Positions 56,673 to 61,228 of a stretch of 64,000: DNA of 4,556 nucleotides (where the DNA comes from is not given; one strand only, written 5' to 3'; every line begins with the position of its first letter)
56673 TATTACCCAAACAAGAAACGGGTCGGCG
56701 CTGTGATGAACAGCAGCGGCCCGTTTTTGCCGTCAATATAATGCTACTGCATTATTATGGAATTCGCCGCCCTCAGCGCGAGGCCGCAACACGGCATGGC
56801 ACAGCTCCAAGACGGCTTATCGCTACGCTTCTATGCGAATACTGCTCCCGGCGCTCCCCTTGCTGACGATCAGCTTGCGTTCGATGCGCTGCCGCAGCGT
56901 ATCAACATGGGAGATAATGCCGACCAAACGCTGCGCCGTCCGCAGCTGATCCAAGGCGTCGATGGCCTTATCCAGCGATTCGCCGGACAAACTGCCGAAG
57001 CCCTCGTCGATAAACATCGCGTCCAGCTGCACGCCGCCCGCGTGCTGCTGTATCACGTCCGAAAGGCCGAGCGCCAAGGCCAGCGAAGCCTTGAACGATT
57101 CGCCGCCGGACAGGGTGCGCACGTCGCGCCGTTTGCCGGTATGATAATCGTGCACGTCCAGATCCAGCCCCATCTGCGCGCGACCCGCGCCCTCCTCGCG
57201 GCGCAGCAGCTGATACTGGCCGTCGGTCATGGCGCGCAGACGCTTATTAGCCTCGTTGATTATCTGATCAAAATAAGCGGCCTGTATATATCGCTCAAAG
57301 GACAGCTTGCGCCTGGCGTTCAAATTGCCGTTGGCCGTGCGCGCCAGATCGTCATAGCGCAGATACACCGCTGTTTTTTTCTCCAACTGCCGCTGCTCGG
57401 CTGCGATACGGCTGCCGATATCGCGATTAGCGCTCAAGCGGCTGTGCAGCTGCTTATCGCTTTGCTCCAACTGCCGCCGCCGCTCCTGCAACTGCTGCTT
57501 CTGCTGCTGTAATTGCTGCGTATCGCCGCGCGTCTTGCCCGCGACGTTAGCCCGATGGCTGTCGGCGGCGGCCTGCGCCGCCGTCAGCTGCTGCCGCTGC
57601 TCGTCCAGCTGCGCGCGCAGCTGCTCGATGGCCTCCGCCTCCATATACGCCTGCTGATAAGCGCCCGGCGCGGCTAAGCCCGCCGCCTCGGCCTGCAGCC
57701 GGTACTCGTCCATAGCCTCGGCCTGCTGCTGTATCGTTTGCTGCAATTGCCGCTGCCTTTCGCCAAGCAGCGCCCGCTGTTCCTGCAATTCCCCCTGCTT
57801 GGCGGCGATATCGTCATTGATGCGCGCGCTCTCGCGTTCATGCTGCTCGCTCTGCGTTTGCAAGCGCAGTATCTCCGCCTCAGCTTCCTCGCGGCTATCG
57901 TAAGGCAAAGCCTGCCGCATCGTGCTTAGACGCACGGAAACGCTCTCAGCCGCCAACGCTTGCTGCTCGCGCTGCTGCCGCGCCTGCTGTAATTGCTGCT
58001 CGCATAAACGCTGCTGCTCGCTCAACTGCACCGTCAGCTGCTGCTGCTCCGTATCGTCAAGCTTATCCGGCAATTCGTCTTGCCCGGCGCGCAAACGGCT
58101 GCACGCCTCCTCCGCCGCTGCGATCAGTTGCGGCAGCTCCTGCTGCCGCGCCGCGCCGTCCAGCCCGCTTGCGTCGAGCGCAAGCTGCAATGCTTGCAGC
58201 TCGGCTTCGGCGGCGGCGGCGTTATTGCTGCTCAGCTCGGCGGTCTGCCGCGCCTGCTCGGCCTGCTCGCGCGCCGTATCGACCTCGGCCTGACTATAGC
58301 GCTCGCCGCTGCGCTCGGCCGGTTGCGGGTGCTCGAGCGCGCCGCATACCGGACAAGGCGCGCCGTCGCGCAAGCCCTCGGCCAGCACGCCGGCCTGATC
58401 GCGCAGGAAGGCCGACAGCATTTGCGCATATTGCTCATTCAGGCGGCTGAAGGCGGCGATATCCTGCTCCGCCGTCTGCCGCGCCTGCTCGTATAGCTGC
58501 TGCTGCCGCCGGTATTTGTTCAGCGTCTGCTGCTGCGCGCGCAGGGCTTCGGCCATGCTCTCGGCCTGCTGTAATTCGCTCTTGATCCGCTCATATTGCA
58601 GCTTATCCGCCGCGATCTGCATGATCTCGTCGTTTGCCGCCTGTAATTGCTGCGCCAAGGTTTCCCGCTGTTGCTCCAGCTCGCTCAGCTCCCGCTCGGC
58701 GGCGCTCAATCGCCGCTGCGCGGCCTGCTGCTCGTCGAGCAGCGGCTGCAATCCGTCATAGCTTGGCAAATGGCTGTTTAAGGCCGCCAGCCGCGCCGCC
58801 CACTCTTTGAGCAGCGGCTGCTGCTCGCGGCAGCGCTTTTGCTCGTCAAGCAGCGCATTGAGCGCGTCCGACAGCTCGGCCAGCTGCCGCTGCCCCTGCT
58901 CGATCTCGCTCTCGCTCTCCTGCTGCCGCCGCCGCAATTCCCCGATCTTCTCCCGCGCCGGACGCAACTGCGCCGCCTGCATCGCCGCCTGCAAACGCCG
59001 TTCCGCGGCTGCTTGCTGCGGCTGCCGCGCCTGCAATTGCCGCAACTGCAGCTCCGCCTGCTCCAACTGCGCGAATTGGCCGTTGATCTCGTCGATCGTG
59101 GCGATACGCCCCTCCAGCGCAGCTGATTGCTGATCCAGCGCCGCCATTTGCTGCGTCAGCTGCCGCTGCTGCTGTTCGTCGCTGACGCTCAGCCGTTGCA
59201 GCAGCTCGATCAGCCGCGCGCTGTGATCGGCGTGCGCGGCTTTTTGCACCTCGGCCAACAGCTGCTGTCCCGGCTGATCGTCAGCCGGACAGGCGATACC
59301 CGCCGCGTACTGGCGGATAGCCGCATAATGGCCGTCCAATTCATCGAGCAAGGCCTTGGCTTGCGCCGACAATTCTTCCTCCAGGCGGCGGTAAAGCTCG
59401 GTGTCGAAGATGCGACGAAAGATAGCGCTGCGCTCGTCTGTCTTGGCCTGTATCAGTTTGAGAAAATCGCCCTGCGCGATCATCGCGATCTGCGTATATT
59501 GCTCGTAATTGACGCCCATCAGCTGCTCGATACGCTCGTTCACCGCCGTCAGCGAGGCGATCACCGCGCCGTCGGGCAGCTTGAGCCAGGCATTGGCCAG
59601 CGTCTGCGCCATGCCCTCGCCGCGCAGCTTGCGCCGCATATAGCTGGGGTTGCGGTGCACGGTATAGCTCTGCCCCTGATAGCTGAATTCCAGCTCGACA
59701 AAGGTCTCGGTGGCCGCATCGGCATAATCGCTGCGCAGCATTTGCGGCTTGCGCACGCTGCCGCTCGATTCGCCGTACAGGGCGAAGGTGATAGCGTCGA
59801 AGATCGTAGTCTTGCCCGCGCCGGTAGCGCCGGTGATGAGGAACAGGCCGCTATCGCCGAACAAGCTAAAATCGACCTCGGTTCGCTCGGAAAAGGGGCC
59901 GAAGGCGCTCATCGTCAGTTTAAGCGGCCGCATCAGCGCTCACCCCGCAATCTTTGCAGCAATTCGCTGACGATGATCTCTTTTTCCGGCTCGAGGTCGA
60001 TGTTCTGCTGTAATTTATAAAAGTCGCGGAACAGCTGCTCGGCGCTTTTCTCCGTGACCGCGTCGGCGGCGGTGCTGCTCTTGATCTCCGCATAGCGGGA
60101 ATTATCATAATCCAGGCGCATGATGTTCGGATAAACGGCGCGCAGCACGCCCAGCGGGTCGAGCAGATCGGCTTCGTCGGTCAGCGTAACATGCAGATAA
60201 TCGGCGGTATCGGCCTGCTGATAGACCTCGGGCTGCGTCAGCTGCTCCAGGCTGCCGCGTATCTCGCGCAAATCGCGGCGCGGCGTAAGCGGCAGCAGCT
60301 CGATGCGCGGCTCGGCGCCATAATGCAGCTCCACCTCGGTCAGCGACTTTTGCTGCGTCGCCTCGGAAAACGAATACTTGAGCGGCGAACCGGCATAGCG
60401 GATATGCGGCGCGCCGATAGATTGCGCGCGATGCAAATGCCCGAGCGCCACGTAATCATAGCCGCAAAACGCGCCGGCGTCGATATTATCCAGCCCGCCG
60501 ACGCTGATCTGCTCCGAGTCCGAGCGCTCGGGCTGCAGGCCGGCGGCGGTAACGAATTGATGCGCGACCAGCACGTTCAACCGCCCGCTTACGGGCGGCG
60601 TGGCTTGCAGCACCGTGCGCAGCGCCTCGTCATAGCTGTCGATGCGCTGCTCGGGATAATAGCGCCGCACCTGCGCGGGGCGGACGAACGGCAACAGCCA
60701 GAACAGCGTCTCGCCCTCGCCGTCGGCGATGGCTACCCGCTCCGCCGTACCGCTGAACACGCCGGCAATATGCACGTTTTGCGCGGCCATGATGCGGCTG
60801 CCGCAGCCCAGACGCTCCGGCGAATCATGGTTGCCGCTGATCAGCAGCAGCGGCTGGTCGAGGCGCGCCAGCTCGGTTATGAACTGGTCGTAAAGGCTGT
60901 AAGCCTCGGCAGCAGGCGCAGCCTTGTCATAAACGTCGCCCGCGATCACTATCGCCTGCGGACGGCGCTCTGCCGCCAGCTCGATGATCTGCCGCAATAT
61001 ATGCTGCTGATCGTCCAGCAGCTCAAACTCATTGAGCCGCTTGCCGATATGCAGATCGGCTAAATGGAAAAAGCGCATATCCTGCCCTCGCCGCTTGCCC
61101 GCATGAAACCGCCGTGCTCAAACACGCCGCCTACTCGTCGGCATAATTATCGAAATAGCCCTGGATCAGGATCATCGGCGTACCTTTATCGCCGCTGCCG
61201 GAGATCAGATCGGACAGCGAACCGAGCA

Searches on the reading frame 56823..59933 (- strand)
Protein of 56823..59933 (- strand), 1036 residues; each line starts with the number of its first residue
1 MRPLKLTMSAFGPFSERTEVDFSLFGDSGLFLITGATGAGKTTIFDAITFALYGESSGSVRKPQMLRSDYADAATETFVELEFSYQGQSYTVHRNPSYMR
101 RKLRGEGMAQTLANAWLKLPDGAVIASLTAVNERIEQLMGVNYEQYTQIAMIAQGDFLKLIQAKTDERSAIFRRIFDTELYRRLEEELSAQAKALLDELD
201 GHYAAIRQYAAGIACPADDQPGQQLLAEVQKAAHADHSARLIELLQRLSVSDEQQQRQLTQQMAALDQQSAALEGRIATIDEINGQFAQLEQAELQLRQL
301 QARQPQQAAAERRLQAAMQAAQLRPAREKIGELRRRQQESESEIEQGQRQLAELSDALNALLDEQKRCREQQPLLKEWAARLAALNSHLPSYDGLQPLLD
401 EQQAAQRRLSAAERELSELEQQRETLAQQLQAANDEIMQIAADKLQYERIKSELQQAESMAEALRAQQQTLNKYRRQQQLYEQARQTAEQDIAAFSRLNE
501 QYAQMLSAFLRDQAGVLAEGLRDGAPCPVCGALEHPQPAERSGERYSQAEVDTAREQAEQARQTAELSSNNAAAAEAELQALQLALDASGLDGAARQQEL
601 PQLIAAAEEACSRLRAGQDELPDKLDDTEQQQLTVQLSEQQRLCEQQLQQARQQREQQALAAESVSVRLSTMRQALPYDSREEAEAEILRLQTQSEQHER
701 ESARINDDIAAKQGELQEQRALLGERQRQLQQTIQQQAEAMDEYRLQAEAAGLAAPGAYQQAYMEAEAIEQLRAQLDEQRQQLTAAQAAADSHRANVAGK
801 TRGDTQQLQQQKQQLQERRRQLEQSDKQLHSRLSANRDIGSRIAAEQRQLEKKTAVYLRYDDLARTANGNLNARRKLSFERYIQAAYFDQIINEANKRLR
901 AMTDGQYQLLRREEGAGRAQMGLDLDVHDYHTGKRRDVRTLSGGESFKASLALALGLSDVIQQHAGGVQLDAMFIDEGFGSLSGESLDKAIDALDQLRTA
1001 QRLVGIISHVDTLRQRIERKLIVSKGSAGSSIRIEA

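Call 40: search_protein_families(library=pfam, proteins=[window:56823-59933:-], max_evalue=0.00001)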
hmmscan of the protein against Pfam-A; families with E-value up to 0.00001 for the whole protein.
window:56823-59933:- (1036 aa): 3 families
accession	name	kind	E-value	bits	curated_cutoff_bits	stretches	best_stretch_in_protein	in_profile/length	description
PF13476.12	AAA_23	-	2.8e-26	93.8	27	1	5-206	1-193/201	AAA domain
PF13558.12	SbcC_Walker_B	-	3.9e-10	40.3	27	1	919-995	8-89/90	SbcC/RAD50-like, Walker B motif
PF13555.12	AAA_29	-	6.9e-07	29.4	27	1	14-56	12-50/61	P-loop containing region of AAA domain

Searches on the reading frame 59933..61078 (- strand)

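Call 40: search_protein_families(library=pfam, proteins=[window:59933-61078:-], max_evalue=0.00001)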
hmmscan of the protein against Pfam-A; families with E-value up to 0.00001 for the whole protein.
window:59933-61078:- (381 aa): 3 families
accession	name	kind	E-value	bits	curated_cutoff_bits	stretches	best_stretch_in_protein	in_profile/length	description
PF12320.13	SbcD_C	-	8.1e-22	77.9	24.4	1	266-357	1-93/94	Type 5 capsule protein repressor C-terminal domain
PF00149.33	Metallophos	-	4.1e-12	47.4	21.5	1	1-217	1-190/191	Calcineurin-like phosphoesterase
PF12850.12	Metallophos_2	-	1.6e-06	28.6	27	0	1-219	1-120/154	Calcineurin-like phosphoesterase superfamily domain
